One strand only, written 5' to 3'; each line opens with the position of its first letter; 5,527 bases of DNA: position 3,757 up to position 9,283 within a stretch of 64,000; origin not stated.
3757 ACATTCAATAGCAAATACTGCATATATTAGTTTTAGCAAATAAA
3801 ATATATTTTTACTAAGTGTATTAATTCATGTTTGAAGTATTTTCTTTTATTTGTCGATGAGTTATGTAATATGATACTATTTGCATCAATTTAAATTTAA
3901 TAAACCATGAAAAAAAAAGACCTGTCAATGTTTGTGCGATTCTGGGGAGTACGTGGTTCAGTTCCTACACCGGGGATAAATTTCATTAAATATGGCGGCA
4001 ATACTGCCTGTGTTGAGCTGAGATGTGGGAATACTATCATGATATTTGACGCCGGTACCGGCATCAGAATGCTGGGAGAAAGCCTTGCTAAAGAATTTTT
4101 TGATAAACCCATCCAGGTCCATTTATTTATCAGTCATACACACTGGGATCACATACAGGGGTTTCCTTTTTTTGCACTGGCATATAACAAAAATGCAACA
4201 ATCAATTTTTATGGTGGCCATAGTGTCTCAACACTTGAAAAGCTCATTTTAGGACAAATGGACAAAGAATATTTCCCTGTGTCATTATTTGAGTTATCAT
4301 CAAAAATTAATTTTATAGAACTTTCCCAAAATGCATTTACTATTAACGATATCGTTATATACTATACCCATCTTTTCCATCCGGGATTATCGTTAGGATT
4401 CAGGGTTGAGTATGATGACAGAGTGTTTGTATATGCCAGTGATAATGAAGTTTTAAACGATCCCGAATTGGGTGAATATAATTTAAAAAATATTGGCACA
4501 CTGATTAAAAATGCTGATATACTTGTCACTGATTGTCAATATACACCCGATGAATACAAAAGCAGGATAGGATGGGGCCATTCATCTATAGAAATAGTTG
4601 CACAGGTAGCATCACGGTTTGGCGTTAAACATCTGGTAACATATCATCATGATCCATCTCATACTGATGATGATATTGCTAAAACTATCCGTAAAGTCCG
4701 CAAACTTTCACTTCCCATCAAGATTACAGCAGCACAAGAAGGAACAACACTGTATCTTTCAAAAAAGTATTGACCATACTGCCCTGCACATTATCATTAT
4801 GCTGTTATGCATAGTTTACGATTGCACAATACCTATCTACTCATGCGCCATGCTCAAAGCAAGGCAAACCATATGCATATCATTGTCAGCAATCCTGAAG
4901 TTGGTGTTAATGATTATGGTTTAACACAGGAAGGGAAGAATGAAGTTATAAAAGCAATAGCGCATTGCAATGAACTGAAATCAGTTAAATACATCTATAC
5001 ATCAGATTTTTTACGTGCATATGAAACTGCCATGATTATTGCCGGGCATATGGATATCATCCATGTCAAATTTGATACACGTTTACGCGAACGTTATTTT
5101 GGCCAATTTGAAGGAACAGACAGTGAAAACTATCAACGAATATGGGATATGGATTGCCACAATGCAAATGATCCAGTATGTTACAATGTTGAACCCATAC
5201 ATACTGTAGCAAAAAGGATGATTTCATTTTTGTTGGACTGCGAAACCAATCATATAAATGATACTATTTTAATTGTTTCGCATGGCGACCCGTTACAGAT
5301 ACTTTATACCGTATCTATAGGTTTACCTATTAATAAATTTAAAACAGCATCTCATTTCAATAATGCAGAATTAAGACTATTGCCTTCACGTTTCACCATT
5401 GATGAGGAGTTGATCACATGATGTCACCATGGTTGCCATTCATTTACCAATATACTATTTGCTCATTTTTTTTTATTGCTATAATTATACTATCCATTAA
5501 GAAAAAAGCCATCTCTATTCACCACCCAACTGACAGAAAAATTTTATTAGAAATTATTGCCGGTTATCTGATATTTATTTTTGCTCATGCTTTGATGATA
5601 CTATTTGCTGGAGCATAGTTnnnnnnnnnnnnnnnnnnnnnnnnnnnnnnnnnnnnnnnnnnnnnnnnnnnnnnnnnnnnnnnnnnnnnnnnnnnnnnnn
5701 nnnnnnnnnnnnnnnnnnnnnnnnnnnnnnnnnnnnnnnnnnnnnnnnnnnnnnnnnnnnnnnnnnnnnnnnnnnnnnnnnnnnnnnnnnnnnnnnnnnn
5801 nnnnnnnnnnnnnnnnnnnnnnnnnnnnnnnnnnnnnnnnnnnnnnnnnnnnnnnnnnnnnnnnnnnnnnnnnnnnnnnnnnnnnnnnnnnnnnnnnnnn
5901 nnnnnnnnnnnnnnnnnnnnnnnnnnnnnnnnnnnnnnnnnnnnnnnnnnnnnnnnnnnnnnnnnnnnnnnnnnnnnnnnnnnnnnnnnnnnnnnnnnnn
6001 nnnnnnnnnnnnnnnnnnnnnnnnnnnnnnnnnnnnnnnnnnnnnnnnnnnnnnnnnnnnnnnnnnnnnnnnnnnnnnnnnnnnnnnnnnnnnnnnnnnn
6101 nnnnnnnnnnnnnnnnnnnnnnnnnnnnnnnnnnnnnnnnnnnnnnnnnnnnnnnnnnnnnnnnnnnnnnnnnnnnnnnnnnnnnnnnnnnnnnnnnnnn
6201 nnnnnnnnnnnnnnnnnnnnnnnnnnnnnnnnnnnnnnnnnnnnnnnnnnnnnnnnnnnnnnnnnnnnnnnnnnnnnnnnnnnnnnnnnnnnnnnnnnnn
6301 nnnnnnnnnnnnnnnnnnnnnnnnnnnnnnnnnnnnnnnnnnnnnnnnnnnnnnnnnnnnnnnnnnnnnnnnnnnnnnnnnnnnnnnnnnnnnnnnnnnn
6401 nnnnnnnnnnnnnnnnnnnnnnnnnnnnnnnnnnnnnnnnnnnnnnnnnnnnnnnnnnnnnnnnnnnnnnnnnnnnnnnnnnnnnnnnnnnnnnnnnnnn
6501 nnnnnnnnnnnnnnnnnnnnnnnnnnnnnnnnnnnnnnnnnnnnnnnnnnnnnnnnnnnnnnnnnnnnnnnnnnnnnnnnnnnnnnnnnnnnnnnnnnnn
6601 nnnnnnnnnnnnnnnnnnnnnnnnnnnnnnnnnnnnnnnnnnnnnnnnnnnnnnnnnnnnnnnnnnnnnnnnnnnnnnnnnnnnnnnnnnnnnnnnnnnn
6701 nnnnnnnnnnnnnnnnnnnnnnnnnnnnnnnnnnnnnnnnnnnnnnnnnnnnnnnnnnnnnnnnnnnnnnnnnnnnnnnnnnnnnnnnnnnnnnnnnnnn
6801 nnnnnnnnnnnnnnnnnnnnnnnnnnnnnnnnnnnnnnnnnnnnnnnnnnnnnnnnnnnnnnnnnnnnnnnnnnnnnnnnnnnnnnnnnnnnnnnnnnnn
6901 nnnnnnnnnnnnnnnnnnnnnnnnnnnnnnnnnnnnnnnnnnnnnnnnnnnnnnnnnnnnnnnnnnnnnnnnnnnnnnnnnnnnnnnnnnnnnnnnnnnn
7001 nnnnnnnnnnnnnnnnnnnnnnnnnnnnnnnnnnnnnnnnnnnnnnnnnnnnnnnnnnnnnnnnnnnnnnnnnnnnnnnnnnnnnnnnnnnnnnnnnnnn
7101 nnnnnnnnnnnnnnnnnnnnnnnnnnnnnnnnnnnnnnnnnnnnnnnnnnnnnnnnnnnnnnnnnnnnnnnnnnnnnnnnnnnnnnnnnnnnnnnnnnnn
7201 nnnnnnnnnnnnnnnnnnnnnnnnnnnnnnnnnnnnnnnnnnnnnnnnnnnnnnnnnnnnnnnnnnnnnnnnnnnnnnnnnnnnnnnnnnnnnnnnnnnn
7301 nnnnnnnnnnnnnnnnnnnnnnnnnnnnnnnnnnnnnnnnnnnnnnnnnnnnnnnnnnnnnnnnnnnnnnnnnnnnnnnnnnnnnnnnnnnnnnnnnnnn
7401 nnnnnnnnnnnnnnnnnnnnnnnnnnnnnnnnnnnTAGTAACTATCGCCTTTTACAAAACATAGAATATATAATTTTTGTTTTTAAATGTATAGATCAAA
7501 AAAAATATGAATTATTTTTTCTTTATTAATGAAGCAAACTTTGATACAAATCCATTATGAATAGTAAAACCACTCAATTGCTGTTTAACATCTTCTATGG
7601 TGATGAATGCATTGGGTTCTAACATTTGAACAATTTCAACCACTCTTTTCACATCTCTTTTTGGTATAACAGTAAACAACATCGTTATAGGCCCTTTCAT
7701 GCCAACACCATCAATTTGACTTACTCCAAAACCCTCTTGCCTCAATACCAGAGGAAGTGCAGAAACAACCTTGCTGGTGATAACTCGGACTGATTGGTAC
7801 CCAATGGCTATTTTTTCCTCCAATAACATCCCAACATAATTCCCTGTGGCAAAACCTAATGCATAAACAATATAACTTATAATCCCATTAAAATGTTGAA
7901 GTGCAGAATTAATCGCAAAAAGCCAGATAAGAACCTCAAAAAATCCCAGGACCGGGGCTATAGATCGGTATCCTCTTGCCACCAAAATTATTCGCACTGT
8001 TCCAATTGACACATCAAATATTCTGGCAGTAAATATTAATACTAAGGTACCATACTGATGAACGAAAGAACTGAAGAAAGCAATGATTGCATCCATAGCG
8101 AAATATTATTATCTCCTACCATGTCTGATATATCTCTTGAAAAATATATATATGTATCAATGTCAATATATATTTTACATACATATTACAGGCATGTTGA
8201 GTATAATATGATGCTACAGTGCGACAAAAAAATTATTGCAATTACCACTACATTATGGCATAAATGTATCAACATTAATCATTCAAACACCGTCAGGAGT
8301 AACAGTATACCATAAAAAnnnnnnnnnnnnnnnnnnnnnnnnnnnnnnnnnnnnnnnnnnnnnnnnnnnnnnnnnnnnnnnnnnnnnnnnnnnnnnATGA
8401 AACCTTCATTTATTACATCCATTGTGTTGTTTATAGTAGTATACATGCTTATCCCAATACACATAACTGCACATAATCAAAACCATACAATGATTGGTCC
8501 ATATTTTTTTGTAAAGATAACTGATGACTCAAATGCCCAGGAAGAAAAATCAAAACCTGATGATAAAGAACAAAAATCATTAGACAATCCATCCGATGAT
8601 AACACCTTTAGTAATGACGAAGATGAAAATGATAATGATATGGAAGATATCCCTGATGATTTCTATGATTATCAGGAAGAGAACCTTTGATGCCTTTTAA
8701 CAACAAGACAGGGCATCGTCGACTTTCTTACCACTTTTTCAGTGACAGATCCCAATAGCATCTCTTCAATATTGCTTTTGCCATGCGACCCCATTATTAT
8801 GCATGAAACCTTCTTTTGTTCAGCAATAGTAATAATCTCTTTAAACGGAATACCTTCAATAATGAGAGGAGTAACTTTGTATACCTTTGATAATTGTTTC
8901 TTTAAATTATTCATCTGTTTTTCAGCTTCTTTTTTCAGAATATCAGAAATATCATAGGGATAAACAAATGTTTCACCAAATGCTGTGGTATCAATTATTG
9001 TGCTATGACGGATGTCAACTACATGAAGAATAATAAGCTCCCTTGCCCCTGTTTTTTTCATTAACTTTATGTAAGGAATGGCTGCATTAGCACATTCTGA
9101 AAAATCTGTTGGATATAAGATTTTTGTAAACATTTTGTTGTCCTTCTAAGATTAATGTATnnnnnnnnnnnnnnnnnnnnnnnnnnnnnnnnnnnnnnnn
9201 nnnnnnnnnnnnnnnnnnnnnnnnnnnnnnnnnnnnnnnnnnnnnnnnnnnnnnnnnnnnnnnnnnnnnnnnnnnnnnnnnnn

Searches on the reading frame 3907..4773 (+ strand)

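Call 21: search_protein_families(library=pfam, proteins=[window:3907-4773:+], max_evalue=0.0001)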
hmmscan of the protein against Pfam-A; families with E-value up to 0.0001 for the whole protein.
window:3907-4773:+ (288 aa): 1 family
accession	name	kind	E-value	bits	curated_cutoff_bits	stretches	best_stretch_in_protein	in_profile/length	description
PF12706.13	Lactamase_B_2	-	7.3e-14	52.3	27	1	47-248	5-200/200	Beta-lactamase superfamily domain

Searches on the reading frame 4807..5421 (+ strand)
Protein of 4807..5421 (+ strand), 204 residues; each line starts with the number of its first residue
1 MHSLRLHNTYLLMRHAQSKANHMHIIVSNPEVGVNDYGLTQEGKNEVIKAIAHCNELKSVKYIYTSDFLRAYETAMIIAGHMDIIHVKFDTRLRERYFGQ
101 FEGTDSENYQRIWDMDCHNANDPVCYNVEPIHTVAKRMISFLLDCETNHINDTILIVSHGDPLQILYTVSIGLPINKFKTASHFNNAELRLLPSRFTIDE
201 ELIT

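Call 21: search_protein_families(library=pfam, proteins=[window:4807-5421:+], max_evalue=0.0001)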
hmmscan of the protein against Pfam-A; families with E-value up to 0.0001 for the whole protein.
window:4807-5421:+ (204 aa): 1 family
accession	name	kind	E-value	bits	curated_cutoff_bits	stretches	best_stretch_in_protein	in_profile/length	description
PF00300.27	His_Phos_1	-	6e-30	104.8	21.7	1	11-191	2-178/194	Histidine phosphatase superfamily (branch 1)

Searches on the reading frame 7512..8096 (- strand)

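Call 21: search_protein_families(library=pfam, proteins=[window:7512-8096:-], max_evalue=0.0001)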
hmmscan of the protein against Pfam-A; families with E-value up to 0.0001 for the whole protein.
window:7512-8096:- (194 aa): 2 families
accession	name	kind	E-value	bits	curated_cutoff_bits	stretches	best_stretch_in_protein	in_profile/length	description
PF18955.5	DUF5698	-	7.1e-21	74.9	27.5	1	33-90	1-58/58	Domain of unknown function (DUF5698)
PF10035.14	DUF2179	-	1.6e-11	44.3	22.8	1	123-172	1-52/55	Uncharacterized protein conserved in bacteria (DUF2179)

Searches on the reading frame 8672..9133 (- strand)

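Call 21: search_protein_families(library=pfam, proteins=[window:8672-9133:-], max_evalue=0.0001)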
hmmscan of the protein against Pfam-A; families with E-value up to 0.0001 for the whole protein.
window:8672-9133:- (153 aa): 1 family
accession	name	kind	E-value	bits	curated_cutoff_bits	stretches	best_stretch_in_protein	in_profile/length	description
PF00582.32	Usp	-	1e-25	91.4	24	1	1-146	1-141/141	Universal stress protein family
